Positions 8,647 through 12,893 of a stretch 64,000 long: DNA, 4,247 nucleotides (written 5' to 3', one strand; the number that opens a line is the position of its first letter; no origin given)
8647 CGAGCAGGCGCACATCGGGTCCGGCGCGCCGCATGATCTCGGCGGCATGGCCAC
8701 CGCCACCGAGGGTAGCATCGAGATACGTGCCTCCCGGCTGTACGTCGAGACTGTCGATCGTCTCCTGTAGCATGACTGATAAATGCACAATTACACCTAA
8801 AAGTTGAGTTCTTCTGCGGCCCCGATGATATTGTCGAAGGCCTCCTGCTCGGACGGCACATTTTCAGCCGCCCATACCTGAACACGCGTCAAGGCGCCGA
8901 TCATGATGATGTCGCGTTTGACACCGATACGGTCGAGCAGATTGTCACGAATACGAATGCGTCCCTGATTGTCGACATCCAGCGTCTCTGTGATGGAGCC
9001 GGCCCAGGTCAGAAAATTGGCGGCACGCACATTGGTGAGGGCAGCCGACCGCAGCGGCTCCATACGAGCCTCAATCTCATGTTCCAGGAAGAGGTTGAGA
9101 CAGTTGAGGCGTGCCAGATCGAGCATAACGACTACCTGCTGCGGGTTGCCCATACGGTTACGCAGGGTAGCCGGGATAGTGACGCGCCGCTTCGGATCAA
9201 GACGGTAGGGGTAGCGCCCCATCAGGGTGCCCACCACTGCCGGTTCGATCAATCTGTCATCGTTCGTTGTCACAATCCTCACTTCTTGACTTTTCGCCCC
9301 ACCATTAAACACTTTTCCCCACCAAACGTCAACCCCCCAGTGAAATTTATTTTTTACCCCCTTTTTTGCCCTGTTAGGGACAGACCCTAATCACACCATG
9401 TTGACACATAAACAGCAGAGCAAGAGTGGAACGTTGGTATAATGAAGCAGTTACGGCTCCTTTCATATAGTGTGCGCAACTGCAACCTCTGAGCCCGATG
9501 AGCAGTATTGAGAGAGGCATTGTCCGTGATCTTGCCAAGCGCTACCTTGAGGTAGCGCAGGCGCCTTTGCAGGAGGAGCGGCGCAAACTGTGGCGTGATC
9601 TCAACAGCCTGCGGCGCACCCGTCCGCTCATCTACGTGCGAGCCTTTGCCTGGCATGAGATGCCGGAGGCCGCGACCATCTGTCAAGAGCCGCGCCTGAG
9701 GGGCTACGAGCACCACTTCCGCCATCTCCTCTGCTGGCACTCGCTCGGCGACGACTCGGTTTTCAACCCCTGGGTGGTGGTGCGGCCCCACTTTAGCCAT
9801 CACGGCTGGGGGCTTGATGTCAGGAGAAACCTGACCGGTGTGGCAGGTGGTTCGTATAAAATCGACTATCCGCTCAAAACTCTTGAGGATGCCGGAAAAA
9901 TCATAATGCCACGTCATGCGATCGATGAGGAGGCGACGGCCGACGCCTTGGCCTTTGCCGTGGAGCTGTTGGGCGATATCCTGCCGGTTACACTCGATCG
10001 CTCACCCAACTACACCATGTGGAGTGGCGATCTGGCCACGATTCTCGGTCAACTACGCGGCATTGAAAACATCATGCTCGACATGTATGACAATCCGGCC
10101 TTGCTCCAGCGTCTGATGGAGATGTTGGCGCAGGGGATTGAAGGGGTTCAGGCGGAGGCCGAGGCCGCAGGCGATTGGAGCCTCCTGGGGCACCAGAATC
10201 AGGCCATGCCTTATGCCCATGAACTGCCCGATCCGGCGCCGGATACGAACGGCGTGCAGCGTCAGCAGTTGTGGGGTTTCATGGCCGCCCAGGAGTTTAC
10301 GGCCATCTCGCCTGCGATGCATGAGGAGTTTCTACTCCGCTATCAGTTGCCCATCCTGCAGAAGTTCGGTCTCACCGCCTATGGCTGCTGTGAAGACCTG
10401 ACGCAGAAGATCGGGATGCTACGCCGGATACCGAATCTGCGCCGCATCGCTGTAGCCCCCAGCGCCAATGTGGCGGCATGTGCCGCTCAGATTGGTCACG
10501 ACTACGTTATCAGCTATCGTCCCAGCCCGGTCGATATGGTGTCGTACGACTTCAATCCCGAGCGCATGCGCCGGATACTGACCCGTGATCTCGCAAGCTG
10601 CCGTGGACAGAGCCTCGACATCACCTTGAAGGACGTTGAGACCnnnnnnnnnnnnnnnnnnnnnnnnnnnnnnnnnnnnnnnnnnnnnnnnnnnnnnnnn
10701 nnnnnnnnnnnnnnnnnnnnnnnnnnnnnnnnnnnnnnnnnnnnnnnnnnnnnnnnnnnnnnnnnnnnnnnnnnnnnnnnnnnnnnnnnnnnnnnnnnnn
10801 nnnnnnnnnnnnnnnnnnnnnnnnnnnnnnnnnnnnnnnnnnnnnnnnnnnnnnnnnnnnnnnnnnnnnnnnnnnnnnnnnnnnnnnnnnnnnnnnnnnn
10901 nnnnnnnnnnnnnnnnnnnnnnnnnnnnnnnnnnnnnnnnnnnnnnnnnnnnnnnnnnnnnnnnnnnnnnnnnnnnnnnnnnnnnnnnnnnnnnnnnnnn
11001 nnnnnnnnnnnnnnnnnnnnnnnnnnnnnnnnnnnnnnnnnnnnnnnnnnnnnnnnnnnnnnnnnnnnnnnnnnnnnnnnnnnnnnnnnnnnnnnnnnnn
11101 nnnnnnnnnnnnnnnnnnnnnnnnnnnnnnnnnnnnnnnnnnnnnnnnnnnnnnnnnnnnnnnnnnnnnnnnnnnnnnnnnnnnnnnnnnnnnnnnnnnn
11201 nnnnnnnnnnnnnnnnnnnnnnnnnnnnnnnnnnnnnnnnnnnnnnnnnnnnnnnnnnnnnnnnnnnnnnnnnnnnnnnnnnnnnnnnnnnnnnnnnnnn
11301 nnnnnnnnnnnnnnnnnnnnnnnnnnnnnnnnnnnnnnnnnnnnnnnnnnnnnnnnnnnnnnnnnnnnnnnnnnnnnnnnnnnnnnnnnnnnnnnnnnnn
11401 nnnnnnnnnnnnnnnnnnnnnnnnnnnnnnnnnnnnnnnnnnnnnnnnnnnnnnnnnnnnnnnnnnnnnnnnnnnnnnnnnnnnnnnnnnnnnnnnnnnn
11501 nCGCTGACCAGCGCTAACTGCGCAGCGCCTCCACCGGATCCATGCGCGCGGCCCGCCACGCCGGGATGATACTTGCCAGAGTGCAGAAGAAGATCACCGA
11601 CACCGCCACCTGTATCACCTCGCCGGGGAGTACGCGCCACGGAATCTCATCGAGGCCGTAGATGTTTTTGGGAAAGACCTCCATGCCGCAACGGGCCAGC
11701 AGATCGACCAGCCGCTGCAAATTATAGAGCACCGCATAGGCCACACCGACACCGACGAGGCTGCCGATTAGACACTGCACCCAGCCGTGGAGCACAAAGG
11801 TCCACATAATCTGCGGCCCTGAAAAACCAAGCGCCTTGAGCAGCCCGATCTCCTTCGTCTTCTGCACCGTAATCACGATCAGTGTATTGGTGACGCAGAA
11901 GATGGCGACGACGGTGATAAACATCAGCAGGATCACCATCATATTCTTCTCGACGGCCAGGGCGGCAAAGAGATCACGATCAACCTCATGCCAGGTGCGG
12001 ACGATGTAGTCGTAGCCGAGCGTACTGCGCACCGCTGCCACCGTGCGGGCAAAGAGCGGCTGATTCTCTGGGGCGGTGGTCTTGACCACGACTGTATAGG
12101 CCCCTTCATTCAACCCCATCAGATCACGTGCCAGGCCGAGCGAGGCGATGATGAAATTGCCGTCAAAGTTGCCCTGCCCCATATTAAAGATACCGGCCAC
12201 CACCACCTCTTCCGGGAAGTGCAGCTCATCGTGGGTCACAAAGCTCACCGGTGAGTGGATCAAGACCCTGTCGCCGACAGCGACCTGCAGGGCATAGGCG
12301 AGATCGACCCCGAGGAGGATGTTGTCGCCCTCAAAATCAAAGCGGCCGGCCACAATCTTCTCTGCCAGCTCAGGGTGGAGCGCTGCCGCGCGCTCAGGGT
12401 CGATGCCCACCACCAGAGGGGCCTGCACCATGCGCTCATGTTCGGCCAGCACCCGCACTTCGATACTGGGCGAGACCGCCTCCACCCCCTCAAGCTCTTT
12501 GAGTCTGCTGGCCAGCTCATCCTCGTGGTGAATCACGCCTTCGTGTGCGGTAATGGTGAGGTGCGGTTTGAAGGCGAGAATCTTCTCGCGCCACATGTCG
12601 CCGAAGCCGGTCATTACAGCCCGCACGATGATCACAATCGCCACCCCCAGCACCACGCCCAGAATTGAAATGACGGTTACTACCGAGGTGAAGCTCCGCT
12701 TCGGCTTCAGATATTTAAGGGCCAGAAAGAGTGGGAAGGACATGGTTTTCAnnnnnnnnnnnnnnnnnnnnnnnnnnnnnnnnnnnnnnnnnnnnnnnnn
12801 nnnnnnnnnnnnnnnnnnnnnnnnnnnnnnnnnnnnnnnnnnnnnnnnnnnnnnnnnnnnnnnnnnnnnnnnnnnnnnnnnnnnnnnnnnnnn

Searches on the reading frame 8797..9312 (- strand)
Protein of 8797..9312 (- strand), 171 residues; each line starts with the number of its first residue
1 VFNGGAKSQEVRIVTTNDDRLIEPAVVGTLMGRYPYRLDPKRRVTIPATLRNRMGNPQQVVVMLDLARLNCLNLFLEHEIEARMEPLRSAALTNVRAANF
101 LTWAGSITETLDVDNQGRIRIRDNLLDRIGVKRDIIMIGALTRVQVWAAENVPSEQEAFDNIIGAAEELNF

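Call 74: search_protein_families(library=pfam, max_evalue=0.00001, proteins=[window:8797-9312:-])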
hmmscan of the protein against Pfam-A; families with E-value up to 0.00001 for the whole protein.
window:8797-9312:- (171 aa): 1 family
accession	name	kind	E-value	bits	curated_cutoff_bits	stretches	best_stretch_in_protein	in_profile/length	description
PF02381.23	MraZ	-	1.5e-10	41.4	23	0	30-96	2-65/72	MraZ protein, putative antitoxin-like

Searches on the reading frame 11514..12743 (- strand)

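Call 74: search_protein_families(library=pfam, max_evalue=0.00001, proteins=[window:11514-12743:-])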
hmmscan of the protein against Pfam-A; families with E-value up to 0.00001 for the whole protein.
window:11514-12743:- (409 aa): 2 families
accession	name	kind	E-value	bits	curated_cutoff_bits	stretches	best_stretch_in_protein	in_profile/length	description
PF02687.27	FtsX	-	1.2e-16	61.3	25.5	1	271-403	2-120/120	FtsX-like permease C-terminal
PF12704.14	MacB_PCD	-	9.6e-15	55.8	27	1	23-234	1-203/207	MacB-like periplasmic core domain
